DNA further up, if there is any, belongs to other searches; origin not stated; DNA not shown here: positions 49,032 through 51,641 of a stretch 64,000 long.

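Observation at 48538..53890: Roadblock/LC7 gene divergent from two translationally coupled ~770-800 aa helical proteins of unknown function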

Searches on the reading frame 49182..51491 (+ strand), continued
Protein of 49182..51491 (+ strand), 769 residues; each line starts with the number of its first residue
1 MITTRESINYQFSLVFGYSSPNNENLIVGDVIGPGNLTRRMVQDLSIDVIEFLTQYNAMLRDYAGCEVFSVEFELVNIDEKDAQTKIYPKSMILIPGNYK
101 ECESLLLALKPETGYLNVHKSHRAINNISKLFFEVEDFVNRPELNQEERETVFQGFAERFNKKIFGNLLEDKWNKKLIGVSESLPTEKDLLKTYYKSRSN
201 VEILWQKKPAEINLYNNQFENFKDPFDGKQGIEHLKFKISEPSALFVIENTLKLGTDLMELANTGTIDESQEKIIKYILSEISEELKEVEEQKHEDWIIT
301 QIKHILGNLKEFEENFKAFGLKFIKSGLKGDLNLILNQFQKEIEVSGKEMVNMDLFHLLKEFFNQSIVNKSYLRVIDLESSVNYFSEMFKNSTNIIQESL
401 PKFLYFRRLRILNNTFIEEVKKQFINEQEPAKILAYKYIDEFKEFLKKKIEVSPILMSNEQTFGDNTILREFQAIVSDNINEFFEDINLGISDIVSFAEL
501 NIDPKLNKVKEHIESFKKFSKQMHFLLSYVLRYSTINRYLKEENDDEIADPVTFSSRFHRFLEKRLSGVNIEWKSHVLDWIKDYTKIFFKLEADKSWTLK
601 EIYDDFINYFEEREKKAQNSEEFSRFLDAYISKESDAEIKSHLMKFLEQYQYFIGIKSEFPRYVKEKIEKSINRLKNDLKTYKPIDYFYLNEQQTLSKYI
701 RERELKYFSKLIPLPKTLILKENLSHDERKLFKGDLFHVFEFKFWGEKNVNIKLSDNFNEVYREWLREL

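Call 60: search_protein_families(library=pfam, proteins=[L085:15037-16233:+, L085:16278-16622:+, L003:14708-15967:+, L003:9140-9757:-, L086:8570-9808:-, L086:12346-12723:+, L084:10001-12643:+, L087:9122-11869:+, L003:6982-7446:-, L003:7647-7961:-], max_evalue=0.01)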
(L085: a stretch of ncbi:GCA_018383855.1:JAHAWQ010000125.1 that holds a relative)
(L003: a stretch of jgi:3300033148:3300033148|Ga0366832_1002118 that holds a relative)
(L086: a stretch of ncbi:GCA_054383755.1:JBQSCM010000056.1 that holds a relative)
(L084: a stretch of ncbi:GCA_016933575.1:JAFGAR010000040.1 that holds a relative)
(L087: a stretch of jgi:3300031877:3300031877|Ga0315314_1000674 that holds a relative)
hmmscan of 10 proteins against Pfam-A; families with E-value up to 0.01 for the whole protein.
L085:15037-16233:+ (398 aa): 23 families
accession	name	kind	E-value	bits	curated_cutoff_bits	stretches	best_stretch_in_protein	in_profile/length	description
PF13646.12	HEAT_2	-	2.3e-26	92.3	27.7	5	285-382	2-84/88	HEAT repeats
PF12717.13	Cnd1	-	5.5e-20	72.5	26.4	2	265-393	6-128/162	non-SMC mitotic condensation complex subunit 1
PF02985.28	HEAT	-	1.5e-16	59.3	23.5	0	325-348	2-25/31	HEAT repeat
PF01602.26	Adaptin_N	-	1.6e-16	60.4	37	2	223-389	353-521/524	Adaptin N terminal region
PF25786.1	HEAT_GCN1_C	-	5.4e-15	56.1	27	1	279-383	24-130/151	GCN1-like, C-terminal HEAT repeats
PF13513.12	HEAT_EZ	-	5.7e-14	52.7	27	1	297-348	2-53/55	HEAT-like repeat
PF22928.2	INTS1_R4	-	7.9e-11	42.2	27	0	180-261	7-86/102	Integrator complex subunit 1, R4 domain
PF24987.1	HEAT_EF3_N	-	2.1e-09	38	32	1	269-346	90-168/169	EF3 N-terminal HEAT repeat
PF20168.4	PDS5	-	4.8e-09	35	27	2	277-381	237-341/1053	Sister chromatid cohesion protein PDS5 protein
PF25757.1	TPR_DNAAF5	-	1.7e-08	34.5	27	1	181-310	97-235/288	Dynein axonemal assembly factor 5-like, TPR repeats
PF24714.1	TOR1L1_N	-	1.2e-07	31.8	43.3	1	276-353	35-112/281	TORTIFOLIA1 N-terminal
PF25767.1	ARM_TBCD_2nd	-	1.7e-06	28.1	29.7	0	50-114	70-134/245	Tubulin-specific chaperone D-like, ARM repeats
PF21581.3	SCD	-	4.9e-06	27.2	27.5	0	333-381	1-50/75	Stromalin conservative domain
PF12755.13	Vac14_Fab1_bd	-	5.8e-06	27.3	22.1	0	188-242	4-61/97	Vacuolar 14 Fab1-binding region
PF12348.14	CLASP_N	-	9.6e-05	22.5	27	0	202-247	170-215/227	CLASP N terminal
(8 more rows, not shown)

L085:16278-16622:+ (114 aa): 6 families
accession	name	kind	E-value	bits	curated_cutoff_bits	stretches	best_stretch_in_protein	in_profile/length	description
PF09297.16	Zn_ribbon_NUD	-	9e-05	22.5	24.8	1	15-40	5-30/32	NADH pyrophosphatase zinc ribbon domain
PF13545.12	HTH_Crp_2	-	0.00094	19.5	27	1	57-100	18-61/70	Crp-like helix-turn-helix domain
PF06969.22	HemN_C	-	0.0011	19.5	24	1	64-105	23-65/67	HemN C-terminal domain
PF08271.17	Zn_Ribbon_TF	-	0.0023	17.9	29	1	15-40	2-28/43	TFIIB zinc-binding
PF24409.1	wHTH-PRTase_assc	-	0.0035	17.8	27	1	63-109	13-56/83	wHTH-PRTase associated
PF08792.16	A2L_zn_ribbon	-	0.0063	16.6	22.9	0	16-41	6-31/33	A2L zinc ribbon domain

L003:14708-15967:+ (419 aa): 0 families

L003:9140-9757:- (205 aa): 5 families
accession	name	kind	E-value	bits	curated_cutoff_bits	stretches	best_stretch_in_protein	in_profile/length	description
PF04513.17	Baculo_PEP_C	-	3.8e-08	33.9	38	1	20-99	46-128/140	Baculovirus polyhedron envelope protein, PEP, C terminus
PF04625.18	DEC-1_N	-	0.0002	21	29.2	1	51-152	68-165/403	DEC-1 protein, N-terminal region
PF06103.16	DUF948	-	0.0045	17.6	37.2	0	33-89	24-80/89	Bacterial protein of unknown function (DUF948)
PF05478.16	Prominin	-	0.007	14.9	34.3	1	23-85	221-289/799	Prominin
PF12205.13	GIT1_C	-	0.008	16.9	25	0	6-79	3-75/110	G protein-coupled receptor kinase-interacting protein 1 C term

L086:8570-9808:- (412 aa): 5 families
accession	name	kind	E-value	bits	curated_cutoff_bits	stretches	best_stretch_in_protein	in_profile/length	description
PF10046.14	BLOC1_2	-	0.00017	22.3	33.4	0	173-232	37-93/96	Biogenesis of lysosome-related organelles complex-1 subunit 2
PF10157.14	BORCS6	-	0.00058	20.4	35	0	87-129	56-98/101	BLOC-1-related complex sub-unit 6 C-terminal helix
PF16088.10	BORCS7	-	0.00062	20.4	27.3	0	174-236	30-92/103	BLOC-1-related complex sub-unit 7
PF08429.16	PLU-1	-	0.00076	19.2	28.5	0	3-91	211-307/338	PLU-1-like protein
PF24611.2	Spectrin_Anc-1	-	0.0025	18.5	33.2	0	19-95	27-104/115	Nuclear anchorage protein 1, spectrin-like repeat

L086:12346-12723:+ (125 aa): 2 families
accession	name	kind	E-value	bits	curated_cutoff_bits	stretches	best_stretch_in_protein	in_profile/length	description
PF07332.16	Phage_holin_3_6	-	0.0033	17.9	28.4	1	51-119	23-92/116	Putative Actinobacterial Holin-X, holin superfamily III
PF12420.13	DUF3671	-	0.0037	17.2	34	1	45-120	142-215/223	Fam-L, Fam-M like protein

L084:10001-12643:+ (880 aa): 0 families

L087:9122-11869:+ (915 aa): 7 families
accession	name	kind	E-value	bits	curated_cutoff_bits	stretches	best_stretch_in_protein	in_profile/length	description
PF08614.16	ATG16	-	3.9e-06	27.6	33.7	1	730-812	76-158/200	Autophagy protein 16 (ATG16)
PF11559.13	ADIP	-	0.00016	22.2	34.3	1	734-806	58-130/151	Afadin- and alpha -actinin-Binding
PF15742.10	DUF4686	-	0.00045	19.9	31.3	1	632-808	119-295/384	Domain of unknown function (DUF4686)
PF13166.12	AAA_13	-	0.00094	18.4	36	0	742-816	402-479/713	AAA domain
PF11932.13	DUF3450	-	0.0011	18.8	32.6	1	732-814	27-109/241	Protein of unknown function (DUF3450)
PF06009.19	Laminin_II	-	0.0069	16.8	33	1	725-790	21-86/138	Laminin Domain II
PF04888.17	SseC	-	0.0095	16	30.2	0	674-779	210-295/312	Secretion system effector C (SseC) like family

L003:6982-7446:- (154 aa): 1 family
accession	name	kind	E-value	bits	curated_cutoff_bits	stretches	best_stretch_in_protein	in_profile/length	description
PF08923.16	MAPKK1_Int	-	0.00013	22.2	25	1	10-126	3-114/119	Mitogen-activated protein kinase kinase 1 interacting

L003:7647-7961:- (104 aa): 0 families

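Call 62: search_protein_families(library=ncbifam, proteins=[window:49182-51491:+], max_evalue=0.01)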
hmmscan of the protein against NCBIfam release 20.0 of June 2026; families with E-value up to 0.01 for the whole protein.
window:49182-51491:+ (769 aa): 1 family
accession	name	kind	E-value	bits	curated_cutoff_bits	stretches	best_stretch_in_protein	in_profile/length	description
NF040542.1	rSAM_RCCLKC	equivalog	0.0046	16.2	450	0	298-346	261-308/423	arsinothricin biosynthesis radical SAM protein ArsL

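Call 63: search_protein_families(library=padloc, proteins=[window:49182-51491:+], max_evalue=0.01)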
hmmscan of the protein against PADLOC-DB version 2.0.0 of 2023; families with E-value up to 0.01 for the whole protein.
window:49182-51491:+ (769 aa): 0 families

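Call 69: find_encoding_contigs(protein=P0255, flank=8000, max_places=1)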
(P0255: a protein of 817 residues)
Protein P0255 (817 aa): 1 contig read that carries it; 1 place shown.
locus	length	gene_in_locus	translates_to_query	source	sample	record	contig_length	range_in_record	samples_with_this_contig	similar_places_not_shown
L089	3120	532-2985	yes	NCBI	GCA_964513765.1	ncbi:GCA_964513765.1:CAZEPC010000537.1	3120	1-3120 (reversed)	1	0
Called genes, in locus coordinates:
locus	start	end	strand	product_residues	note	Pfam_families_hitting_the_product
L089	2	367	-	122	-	?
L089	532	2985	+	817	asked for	-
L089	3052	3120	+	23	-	?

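Call 70: find_encoding_contigs(protein=P0304, flank=8000, max_places=1)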
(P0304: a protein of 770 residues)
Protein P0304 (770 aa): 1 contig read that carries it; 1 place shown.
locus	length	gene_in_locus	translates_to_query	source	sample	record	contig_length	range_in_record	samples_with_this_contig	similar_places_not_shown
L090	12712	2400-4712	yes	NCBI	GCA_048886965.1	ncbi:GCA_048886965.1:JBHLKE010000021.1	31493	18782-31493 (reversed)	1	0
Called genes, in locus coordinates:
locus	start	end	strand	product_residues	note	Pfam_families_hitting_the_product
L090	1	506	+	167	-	?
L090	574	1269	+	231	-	PF08241:Methyltransf_11, PF08242:Methyltransf_12 (weak), PF13649:Methyltransf_25, PF13847:Methyltransf_31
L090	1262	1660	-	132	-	PF21485:IF5A-like_N, PF08207:EFP_N, PF01287:eIF-5a (weak)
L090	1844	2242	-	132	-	PF21485:IF5A-like_N, PF08207:EFP_N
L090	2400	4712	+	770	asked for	-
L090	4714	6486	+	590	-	-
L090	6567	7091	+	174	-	-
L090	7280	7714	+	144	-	PF21983:NikA-like (weak)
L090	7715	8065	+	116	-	-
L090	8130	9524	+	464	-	PF02881:SRP54_N, PF00448:SRP54, PF13401:AAA_22 (weak), PF20720:nSTAND3 (faint), PF02978:SRP_SPB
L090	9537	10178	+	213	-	PF04013:Methyltrn_RNA_2 (weak)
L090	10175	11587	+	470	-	PF01979:Amidohydro_1, PF07969:Amidohydro_3 (weak), PF12890:DHOase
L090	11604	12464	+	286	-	PF02749:QRPTase_N, PF01729:QRPTase_C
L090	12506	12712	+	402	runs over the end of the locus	PF04734:Ceramidase_alk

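Call 73: list_cluster_members(proteins=[P0302, P0304, P0305, P0309, P0311, P0248, P0250, P0254, P0259, P0266])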
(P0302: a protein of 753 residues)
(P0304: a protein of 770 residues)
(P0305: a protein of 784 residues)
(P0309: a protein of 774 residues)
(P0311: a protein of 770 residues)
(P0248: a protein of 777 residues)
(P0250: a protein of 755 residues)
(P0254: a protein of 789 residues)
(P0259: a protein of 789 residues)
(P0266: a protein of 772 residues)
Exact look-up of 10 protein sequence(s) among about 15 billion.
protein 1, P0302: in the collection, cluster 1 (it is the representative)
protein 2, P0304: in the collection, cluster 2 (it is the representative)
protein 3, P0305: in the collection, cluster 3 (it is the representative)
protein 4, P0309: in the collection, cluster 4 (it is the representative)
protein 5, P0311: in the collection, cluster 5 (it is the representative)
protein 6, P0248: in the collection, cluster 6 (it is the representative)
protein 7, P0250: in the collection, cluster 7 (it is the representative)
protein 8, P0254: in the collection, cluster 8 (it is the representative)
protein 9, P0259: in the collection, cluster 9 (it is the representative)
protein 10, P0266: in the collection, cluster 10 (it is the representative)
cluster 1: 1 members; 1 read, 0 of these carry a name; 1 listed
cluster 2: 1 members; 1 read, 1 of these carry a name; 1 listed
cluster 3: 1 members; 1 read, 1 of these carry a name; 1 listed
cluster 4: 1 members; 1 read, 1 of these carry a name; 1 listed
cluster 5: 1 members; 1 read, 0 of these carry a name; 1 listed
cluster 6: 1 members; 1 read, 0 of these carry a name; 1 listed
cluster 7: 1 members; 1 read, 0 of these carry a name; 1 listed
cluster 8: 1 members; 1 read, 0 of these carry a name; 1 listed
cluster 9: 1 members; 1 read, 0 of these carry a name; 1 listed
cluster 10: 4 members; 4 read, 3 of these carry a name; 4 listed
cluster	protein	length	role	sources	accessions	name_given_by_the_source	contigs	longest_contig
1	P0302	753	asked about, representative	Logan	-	-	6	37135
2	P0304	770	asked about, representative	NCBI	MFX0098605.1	MAG: hypothetical protein ACFFCS_03420 [Candidatus Hodarchaeota archaeon]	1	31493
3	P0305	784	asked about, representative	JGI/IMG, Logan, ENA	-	uncharacterized membrane protein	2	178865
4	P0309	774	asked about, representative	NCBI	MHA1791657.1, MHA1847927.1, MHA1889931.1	MAG: hypothetical protein ACTSVI_03365 [Promethearchaeota archaeon]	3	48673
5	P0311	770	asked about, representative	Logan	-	-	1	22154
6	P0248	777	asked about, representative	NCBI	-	-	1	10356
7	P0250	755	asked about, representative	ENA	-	-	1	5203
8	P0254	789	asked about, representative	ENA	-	-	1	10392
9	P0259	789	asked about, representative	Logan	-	-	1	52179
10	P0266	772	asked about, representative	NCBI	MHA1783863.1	MAG: hypothetical protein ACTSVE_01565 [Candidatus Helarchaeota archaeon]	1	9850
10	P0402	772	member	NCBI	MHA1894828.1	MAG: hypothetical protein ACTSX4_10020 [Candidatus Helarchaeota archaeon]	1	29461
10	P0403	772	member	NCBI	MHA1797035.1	MAG: hypothetical protein ACTSVY_01195 [Candidatus Helarchaeota archaeon]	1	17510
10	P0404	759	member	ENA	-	-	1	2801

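Call 76: search_solved_structures(query=A4, max_evalue=10)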
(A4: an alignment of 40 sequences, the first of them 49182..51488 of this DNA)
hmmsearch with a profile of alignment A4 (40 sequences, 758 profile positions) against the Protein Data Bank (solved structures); distinct sequences matched with E-value up to 10: 14.
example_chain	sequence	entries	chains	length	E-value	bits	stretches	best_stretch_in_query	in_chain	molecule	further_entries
8ugc_A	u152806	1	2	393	0.0078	17.6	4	301-480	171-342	FD15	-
2lse_A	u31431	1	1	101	0.01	17.1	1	309-385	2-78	Four Helix Bundle Protein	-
4tql_A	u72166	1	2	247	0.019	16.2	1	278-502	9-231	Three helix bundle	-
3pp5_A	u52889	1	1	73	0.036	15.3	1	483-529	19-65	Brk1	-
9cte_A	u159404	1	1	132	0.096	14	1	298-395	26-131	De novo protein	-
6idy_A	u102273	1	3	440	0.22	12.8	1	257-326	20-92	lipase aflb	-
5c0s_A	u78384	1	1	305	0.22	12.7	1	328-476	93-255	Hemagglutinin, Envelope glycoprotein, Fibritin fusion protein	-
5c0r_A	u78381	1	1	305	0.27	12.5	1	330-476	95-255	Hemagglutinin, Envelope glycoprotein, Fibritin fusion protein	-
8v5e_A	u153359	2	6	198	0.49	11.6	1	264-346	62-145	Invasin IpaD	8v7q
5h78_A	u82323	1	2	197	0.49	11.6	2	592-666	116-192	cAMP-dependent protein kinase type II-alpha regulatory subunit,DHR14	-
7jrq_A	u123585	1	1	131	0.51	11.6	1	296-371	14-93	MPP1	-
9min_D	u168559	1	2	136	0.91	10.7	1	300-402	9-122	designed minibinder KH46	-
5cwh_A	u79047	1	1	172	1.5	10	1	592-674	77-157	Designed helical repeat protein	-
8gji_A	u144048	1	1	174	6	8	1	281-346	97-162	GCG binder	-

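Call 81: find_encoding_contigs(protein=P0259, flank=10000, max_places=1)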
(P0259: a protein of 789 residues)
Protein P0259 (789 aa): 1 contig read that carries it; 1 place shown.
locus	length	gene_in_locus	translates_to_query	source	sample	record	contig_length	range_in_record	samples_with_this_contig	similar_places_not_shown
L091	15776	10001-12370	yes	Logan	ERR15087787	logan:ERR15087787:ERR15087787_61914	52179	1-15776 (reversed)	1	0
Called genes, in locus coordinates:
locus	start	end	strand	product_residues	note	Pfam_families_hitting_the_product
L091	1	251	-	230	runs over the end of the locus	PF00025:Arf, PF00009:GTP_EFTU, PF00071:Ras, PF08477:Roc, PF03029:ATP_bind_1 (faint)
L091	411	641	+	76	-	PF18912:DZR_2 (faint)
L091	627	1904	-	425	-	PF02403:Seryl_tRNA_N, PF00587:tRNA-synt_2b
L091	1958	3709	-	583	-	PF04055:Radical_SAM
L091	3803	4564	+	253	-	-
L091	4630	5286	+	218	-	PF03692:CxxCxxCC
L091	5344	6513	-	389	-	PF01300:Sua5_yciO_yrdC, PF03481:Sua5_C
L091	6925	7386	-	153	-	-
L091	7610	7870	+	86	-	PF01978:TrmB (weak)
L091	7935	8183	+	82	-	-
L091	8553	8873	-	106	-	-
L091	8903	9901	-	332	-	-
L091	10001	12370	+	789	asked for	-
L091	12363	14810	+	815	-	-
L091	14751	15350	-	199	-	PF04191:PEMT (weak)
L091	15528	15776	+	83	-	?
